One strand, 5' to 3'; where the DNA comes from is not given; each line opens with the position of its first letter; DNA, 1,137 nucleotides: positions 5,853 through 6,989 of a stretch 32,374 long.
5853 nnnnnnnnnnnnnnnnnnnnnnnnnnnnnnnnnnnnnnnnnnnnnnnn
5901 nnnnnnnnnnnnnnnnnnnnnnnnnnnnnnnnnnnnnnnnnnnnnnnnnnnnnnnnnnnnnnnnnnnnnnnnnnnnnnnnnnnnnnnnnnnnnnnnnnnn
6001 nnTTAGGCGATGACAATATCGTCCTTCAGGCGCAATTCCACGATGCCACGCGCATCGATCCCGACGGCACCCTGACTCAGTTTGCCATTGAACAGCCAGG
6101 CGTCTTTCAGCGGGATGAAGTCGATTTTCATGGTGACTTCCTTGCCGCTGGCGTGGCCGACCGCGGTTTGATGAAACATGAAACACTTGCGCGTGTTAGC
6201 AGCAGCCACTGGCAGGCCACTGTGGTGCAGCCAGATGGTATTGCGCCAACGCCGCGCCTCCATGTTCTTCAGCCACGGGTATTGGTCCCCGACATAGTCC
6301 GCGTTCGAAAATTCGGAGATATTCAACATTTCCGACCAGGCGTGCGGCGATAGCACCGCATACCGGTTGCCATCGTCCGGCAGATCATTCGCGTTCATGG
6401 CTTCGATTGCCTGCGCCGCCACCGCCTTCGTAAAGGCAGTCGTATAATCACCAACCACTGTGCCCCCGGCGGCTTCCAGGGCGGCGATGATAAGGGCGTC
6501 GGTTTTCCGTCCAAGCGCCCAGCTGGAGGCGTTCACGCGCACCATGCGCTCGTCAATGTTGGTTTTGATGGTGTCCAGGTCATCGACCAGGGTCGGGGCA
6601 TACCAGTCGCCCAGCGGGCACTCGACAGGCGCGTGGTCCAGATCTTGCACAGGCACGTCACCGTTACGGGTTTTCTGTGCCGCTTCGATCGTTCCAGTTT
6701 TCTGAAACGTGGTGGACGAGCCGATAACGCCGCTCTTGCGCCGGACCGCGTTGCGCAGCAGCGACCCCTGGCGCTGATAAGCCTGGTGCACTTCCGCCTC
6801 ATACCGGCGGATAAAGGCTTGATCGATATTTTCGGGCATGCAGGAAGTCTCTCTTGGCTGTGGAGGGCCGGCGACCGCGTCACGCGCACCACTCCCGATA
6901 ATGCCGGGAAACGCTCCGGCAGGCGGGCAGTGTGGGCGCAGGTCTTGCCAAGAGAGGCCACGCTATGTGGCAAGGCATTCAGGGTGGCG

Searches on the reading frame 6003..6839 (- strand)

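Call 34: search_protein_families(library=pfam, proteins=[window:6003-6839:-], max_evalue=0.01)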
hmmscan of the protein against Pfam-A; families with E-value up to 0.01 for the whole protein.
window:6003-6839:- (278 aa): 2 families
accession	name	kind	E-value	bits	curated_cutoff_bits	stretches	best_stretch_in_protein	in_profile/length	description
PF19821.5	Phage_capsid_2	-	1.4e-58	198.9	25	1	5-271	1-291/293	Phage capsid protein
PF25209.1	Phage_capsid_4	-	1.7e-05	25.7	27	1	40-185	38-178/262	Phage capsid protein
